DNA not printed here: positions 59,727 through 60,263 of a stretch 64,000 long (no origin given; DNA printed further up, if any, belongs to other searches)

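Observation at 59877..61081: B12-dependent photoreceptor locus with a five-repeat operator controlling DUF378, with no carotenoid genes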

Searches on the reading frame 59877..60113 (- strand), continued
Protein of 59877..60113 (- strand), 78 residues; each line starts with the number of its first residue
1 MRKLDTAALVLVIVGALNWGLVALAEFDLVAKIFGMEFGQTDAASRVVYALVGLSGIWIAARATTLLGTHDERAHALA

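Call 48: get_annotated_region(hit=H61, flank=3500)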
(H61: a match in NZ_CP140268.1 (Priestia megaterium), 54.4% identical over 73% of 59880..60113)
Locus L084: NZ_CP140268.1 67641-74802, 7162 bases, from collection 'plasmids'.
description: Priestia megaterium strain CACC119 plasmid p2_CACC119, complete sequence
organism: Priestia megaterium (NCBI taxid 1404)
taxonomy: Bacteria; Bacillota; Bacilli; Bacillales; Bacillaceae; Priestia; Priestia megaterium
host: -; source: Single cell,ginseng rhizosphere; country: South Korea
typing (MOB-suite, as given by PLSDB): non-mobilizable
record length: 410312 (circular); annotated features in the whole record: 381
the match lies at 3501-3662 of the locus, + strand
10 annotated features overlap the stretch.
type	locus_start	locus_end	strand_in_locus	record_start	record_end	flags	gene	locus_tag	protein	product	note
CDS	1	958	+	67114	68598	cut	-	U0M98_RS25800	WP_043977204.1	Na+/H+ antiporter subunit D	GO:0042773 - ATP synthesis coupled electron transport [Evidence IEA]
CDS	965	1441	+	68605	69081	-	-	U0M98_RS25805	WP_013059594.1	Na+/H+ antiporter subunit E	-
CDS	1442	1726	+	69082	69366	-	-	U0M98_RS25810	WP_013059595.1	Na(+)/H(+) antiporter subunit F1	-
CDS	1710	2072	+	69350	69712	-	mnhG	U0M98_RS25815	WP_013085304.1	monovalent cation/H(+) antiporter subunit G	GO:0098662 - inorganic cation transmembrane transport [Evidence IEA]; GO:1902600 - proton transmembrane transport ...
CDS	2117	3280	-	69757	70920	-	-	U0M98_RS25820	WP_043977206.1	iron-containing alcohol dehydrogenase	-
CDS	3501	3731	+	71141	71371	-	-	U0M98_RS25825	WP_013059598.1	DUF378 domain-containing protein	-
CDS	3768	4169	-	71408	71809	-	yugI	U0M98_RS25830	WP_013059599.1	S1 domain-containing post-transcriptional regulator GSP13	-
CDS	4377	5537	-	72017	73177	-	-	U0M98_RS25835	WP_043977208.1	aminotransferase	-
CDS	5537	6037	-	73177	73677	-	-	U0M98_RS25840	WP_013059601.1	Lrp/AsnC family transcriptional regulator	-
CDS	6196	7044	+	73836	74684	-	-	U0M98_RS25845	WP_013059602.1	alpha/beta hydrolase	-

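Call 49: get_annotated_region(hit=H56, flank=3500)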
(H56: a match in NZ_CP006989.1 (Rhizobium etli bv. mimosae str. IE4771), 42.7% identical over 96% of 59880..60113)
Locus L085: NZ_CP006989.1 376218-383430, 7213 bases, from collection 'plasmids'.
description: Rhizobium etli bv. mimosae str. IE4771 plasmid pRetIE4771c, complete sequence
organism: Rhizobium etli bv. mimosae str. IE4771 (NCBI taxid 1432050)
taxonomy: Bacteria; Pseudomonadota; Alphaproteobacteria; Hyphomicrobiales; Rhizobiaceae; Rhizobium; Rhizobium etli; Rhizobium etli bv. mimosae str. IE4771
host: -; source: Phaseolus vulgaris,whole organism,nodule; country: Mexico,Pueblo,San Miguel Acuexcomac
typing (MOB-suite, as given by PLSDB): non-mobilizable
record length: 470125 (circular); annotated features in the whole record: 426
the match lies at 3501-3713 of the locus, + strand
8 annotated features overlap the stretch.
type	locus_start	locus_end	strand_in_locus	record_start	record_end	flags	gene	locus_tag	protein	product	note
CDS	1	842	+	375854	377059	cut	-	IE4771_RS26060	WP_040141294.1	extracellular solute-binding protein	-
CDS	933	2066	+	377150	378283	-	ugpC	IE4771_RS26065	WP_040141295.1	sn-glycerol-3-phosphate ABC transporter ATP-binding protein UgpC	-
CDS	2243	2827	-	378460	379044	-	-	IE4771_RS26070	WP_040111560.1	XRE family transcriptional regulator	-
CDS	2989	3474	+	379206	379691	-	-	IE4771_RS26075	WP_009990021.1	fasciclin domain-containing protein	-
CDS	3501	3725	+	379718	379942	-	-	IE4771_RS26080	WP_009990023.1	DUF378 domain-containing protein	-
CDS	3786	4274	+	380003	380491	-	-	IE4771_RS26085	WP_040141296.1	TspO/MBR family protein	-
CDS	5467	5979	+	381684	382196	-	-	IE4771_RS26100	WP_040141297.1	hypothetical protein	-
CDS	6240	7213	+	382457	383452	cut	-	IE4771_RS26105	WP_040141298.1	DUF3883 domain-containing protein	-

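Call 50: get_annotated_region(hit=H64, flank=3500)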
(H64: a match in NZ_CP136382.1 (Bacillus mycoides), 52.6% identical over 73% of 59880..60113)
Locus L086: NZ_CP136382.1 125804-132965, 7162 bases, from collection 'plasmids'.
description: Bacillus mycoides strain PAMC 29501 plasmid unnamed1, complete sequence
organism: Bacillus mycoides (NCBI taxid 1405)
taxonomy: Bacteria; Bacillota; Bacilli; Bacillales; Bacillaceae; Bacillus; Bacillus mycoides
host: -; source: whole organism,soil; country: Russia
typing (MOB-suite, as given by PLSDB): non-mobilizable; replicon rep_cluster_125
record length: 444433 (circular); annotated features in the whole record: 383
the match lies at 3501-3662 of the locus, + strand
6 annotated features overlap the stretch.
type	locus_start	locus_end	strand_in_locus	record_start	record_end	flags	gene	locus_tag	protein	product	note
CDS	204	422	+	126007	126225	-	-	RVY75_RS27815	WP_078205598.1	hypothetical protein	-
CDS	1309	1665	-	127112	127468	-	-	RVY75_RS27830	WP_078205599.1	carboxymuconolactone decarboxylase family protein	-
CDS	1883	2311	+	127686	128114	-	-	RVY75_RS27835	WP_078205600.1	ferritin-like domain-containing protein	-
CDS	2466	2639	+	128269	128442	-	-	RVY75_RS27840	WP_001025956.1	hypothetical protein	-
CDS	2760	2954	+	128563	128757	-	-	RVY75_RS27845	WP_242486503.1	hypothetical protein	-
CDS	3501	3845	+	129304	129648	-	-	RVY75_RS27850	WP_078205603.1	DUF378 domain-containing protein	-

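Call 61: search_protein_families(library=ncbifam, proteins=[window:59877-60113:-], max_evalue=0.01)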
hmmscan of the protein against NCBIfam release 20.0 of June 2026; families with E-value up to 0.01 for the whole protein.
window:59877-60113:- (78 aa): 0 families

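Call 62: find_encoding_contigs(protein=P0042, flank=5000, max_places=3)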
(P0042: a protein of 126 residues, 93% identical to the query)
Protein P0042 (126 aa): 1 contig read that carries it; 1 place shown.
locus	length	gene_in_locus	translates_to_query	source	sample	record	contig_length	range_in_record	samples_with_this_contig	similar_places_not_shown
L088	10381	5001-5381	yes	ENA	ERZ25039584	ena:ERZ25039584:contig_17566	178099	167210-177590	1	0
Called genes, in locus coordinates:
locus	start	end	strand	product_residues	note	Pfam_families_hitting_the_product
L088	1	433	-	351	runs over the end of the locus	-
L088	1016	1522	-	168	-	PF00201:UDPGT, PF06722:EryCIII-like_C, PF04101:Glyco_tran_28_C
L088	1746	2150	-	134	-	-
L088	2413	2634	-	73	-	-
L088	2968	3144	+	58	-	-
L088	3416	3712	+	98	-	PF00583:Acetyltransf_1 (weak), PF13302:Acetyltransf_3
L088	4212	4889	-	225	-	PF00376:MerR, PF13411:MerR_1, PF02607:B12-binding_2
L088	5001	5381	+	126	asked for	PF04070:DUF378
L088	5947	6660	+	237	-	PF07992:Pyr_redox_2 (faint), PF01266:DAO, PF13738:Pyr_redox_3 (faint)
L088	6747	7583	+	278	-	PF01571:GCV_T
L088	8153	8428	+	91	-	PF08669:GCV_T_C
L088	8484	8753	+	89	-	-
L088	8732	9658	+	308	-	PF01266:DAO, PF07992:Pyr_redox_2 (faint)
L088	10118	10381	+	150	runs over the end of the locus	PF01571:GCV_T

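Call 63: find_encoding_contigs(protein=P0038, flank=5000, max_places=3)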
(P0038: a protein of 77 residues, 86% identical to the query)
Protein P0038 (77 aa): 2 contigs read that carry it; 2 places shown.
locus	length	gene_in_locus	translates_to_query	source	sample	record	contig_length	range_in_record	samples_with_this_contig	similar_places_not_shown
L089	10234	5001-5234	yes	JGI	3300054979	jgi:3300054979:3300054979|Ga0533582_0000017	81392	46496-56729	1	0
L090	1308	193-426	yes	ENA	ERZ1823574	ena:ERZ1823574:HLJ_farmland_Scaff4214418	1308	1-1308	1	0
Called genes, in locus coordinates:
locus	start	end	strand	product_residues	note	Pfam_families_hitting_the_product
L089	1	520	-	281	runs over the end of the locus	PF14145:YrhK (faint)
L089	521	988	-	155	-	PF10027:DUF2269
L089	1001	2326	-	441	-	PF00201:UDPGT, PF06722:EryCIII-like_C, PF04101:Glyco_tran_28_C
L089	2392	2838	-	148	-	-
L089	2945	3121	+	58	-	-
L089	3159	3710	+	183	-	PF13302:Acetyltransf_3, PF00583:Acetyltransf_1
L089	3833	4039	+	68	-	-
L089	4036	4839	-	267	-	PF13411:MerR_1 (weak), PF02607:B12-binding_2, PF02310:B12-binding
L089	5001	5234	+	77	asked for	PF04070:DUF378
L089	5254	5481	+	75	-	-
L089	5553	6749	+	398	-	PF00875:DNA_photolyase, PF03441:FAD_binding_7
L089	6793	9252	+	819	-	PF00890:FAD_binding_2 (weak), PF01266:DAO, PF07992:Pyr_redox_2 (faint), PF13738:Pyr_redox_3 (faint), PF01571:GCV_T, PF08669:GCV_T_C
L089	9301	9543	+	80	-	-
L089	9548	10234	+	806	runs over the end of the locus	PF01266:DAO, PF16350:FAO_M, PF01571:GCV_T, PF08669:GCV_T_C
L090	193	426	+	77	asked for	PF04070:DUF378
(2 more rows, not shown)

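Call 73: predict_structure(alignment_id=A1)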
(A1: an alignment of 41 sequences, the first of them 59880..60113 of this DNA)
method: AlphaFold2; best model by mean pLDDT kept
length: 78 residues; sequences in the alignment: 41
mean_pLDDT: 75.5   pTM: 0.44
mean pLDDT of the five models: 75.5, 75.2, 73.0, 71.6, 66.9
residues with pLDDT >= 90: 0; 70-90: 62; 50-70: 16; < 50: 0
segments of 3 or more residues with pLDDT < 50: none
pLDDT, mean of each block of 10 residues (from residue 1): 79 83 75 71 75 83 75 59
secondary structure, 60 per line:
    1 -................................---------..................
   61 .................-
elements in order: H2-33 H43-77
